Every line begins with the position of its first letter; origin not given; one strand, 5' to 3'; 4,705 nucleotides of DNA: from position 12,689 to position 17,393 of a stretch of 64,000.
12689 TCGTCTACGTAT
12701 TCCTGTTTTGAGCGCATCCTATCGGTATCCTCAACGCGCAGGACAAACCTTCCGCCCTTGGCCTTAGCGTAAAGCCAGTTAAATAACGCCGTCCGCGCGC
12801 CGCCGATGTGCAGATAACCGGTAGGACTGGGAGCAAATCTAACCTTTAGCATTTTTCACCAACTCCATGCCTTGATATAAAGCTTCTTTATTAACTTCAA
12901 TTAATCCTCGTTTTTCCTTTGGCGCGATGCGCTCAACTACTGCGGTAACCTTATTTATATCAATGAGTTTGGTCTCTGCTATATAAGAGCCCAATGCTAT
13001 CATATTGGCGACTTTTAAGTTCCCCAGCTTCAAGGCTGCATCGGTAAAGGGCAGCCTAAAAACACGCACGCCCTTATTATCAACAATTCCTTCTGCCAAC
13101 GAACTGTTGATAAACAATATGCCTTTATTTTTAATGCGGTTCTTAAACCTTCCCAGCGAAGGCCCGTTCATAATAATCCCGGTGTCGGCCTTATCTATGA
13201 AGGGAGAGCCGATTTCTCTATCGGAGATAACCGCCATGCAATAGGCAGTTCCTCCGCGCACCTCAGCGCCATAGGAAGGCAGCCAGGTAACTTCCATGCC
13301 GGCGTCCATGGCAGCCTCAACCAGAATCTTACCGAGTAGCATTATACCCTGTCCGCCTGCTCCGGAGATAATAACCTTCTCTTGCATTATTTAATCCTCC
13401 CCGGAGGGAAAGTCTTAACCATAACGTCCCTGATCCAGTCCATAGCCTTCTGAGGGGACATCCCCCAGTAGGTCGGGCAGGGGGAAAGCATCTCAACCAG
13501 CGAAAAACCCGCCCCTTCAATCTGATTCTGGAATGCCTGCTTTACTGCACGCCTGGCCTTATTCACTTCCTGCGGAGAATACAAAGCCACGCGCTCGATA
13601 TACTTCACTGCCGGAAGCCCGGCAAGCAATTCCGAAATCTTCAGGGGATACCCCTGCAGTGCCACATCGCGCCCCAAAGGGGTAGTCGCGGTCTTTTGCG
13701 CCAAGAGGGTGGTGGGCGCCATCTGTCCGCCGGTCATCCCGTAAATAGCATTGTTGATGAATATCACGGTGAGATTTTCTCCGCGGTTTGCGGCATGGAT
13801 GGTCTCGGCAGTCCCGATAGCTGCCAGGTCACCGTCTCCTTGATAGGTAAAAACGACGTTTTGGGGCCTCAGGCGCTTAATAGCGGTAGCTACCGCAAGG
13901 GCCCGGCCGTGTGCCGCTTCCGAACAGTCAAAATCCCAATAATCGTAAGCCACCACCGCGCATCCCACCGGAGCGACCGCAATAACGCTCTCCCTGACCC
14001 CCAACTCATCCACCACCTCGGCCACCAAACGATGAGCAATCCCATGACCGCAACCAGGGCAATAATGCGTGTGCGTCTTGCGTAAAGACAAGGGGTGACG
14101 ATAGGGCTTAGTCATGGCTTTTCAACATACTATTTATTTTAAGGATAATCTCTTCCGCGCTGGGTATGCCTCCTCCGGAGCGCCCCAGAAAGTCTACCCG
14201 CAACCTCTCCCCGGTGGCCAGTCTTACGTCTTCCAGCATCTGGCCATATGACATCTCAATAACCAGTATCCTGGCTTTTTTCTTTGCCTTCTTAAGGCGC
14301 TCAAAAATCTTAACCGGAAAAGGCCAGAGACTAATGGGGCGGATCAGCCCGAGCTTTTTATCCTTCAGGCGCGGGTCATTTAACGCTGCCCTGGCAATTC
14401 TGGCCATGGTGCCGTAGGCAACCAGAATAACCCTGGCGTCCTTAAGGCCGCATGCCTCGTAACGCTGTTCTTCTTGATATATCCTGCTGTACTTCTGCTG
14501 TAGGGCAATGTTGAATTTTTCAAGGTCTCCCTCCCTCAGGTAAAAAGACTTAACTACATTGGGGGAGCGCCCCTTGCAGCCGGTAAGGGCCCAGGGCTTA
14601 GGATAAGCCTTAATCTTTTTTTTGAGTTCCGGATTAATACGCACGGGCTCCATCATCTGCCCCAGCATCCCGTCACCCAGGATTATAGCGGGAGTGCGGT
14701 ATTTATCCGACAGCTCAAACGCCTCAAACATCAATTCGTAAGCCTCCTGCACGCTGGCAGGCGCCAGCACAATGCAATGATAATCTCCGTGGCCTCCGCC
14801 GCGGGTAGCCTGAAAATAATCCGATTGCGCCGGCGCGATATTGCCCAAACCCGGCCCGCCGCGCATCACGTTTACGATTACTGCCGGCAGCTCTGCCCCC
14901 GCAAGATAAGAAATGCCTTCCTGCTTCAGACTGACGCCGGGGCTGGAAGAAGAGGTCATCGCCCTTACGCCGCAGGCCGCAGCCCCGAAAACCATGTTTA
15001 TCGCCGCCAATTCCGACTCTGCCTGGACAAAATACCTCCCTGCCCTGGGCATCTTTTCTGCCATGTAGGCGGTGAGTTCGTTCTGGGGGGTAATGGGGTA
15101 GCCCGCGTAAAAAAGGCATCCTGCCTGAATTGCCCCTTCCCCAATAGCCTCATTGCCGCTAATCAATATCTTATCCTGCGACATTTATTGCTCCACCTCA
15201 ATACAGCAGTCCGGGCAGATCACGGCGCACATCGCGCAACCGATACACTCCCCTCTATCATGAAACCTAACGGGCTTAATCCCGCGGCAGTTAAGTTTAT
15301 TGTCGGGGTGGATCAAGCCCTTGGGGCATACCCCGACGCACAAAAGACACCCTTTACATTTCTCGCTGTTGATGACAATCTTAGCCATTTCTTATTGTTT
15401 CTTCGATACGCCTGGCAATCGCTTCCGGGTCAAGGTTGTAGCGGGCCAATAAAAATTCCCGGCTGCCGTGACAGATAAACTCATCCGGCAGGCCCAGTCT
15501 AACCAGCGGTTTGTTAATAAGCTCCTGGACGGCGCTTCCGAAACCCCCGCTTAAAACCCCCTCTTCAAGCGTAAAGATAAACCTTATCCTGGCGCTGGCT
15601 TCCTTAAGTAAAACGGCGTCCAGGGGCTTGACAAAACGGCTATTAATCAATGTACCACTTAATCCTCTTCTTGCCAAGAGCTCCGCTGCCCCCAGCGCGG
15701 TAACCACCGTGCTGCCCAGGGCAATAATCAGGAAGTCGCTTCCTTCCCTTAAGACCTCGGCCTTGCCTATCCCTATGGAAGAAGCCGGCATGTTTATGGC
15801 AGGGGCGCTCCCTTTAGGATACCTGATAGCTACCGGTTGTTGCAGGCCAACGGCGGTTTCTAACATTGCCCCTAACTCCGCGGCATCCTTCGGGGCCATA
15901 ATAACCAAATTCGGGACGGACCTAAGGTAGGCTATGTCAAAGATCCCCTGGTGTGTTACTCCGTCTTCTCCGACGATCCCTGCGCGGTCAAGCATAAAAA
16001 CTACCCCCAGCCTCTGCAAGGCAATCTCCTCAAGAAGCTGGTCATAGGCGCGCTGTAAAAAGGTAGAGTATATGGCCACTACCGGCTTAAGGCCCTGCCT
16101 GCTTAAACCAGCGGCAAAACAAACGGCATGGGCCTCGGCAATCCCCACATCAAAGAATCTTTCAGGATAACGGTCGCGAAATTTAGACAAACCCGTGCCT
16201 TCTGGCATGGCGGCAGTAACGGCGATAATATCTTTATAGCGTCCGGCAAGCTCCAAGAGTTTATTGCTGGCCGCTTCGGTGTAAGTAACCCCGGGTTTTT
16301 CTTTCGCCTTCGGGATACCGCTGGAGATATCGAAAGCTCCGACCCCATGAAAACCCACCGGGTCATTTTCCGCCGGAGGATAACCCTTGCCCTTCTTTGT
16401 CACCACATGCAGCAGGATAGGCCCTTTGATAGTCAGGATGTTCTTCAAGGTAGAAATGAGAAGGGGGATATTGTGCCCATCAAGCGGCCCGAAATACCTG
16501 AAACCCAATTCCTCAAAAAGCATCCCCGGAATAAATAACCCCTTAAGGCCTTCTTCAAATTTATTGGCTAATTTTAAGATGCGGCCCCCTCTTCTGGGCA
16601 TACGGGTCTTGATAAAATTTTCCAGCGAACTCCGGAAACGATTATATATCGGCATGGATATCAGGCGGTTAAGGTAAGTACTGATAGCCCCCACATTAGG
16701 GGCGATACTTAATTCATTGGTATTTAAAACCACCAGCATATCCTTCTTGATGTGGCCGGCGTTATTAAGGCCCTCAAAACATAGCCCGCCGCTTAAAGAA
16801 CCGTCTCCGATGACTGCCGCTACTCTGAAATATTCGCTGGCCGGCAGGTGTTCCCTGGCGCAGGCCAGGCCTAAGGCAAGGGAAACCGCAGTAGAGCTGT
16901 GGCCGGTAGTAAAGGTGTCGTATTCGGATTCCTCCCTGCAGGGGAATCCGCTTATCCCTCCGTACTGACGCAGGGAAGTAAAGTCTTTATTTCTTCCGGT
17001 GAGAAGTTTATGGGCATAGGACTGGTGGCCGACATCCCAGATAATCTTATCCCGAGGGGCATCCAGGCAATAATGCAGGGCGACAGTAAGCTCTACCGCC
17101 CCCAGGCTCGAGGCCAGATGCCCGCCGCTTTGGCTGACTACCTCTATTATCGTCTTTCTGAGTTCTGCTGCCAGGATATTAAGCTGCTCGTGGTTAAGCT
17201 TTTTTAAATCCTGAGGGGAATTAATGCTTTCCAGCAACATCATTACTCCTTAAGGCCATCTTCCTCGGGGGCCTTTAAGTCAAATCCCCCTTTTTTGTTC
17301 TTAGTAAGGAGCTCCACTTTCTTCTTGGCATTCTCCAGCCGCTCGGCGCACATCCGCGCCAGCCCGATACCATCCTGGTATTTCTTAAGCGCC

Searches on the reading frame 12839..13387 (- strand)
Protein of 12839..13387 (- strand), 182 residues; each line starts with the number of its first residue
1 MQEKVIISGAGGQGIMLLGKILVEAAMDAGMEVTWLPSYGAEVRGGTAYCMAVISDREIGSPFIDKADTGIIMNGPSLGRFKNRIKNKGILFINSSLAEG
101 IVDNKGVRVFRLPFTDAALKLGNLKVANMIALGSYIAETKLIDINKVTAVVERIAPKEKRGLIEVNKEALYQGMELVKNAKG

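Call 30: search_protein_families(library=pfam, proteins=[window:12839-13387:-], max_evalue=0.001)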
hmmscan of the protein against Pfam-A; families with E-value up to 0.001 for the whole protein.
window:12839-13387:- (182 aa): 1 family
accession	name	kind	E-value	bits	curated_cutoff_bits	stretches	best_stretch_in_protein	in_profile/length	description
PF01558.24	POR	-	1.7e-32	113.4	27.4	1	11-175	1-173/173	Pyruvate ferredoxin/flavodoxin oxidoreductase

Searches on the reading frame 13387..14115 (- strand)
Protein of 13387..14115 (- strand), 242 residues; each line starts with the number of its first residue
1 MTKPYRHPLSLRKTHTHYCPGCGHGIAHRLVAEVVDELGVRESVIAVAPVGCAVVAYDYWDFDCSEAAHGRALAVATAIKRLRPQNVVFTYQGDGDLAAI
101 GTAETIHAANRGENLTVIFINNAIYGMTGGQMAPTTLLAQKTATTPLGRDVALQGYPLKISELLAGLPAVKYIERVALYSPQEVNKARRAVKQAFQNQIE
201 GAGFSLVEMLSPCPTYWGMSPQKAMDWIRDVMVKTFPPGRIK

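Call 30: search_protein_families(library=pfam, proteins=[window:13387-14115:-], max_evalue=0.001)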
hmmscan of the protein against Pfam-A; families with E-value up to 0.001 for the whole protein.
window:13387-14115:- (242 aa): 1 family
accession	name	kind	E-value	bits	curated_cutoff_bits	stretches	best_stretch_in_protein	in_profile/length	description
PF02775.26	TPP_enzyme_C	-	1.2e-18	67.7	21.9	1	66-208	27-150/151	Thiamine pyrophosphate enzyme, C-terminal TPP binding domain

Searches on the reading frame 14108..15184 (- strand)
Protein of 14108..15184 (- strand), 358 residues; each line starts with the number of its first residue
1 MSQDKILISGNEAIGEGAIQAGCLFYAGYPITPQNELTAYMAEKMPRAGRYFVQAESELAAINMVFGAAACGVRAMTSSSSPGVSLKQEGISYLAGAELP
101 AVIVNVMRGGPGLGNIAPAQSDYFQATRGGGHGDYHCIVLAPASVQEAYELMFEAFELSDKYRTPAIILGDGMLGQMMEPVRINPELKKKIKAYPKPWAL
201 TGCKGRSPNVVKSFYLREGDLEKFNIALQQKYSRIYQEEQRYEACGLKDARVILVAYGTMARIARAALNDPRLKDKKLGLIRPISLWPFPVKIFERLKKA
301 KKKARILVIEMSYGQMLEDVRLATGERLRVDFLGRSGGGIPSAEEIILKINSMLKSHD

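Call 30: search_protein_families(library=pfam, proteins=[window:14108-15184:-], max_evalue=0.001)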
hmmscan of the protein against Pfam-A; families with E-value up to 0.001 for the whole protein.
window:14108-15184:- (358 aa): 2 families
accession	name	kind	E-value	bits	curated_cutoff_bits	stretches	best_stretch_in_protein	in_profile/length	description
PF01855.24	POR_N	-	4.3e-52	177.6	27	1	16-190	1-173/231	Pyruvate flavodoxin/ferredoxin oxidoreductase, thiamine diP-bdg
PF17147.9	PFOR_II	-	6.7e-17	62.1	27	1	250-346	1-102/102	Pyruvate:ferredoxin oxidoreductase core domain II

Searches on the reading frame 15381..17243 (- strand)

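Call 30: search_protein_families(library=pfam, proteins=[window:15381-17243:-], max_evalue=0.001)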
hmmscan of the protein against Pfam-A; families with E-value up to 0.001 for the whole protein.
window:15381-17243:- (620 aa): 4 families
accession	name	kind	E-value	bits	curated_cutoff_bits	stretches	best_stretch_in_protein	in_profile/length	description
PF13292.11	DXP_synthase_N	-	4.2e-114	380.9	21.2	1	4-282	1-274/274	1-deoxy-D-xylulose-5-phosphate synthase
PF02779.29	Transket_pyr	-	8.3e-43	146.5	27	1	319-480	3-172/174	Transketolase, pyrimidine binding domain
PF02780.25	Transketolase_C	-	3e-26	92.2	25.9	1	493-609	1-124/124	Transketolase, C-terminal domain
PF00456.26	Transketolase_N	-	0.0002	20.9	22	1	63-184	54-191/334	Transketolase, thiamine diphosphate binding domain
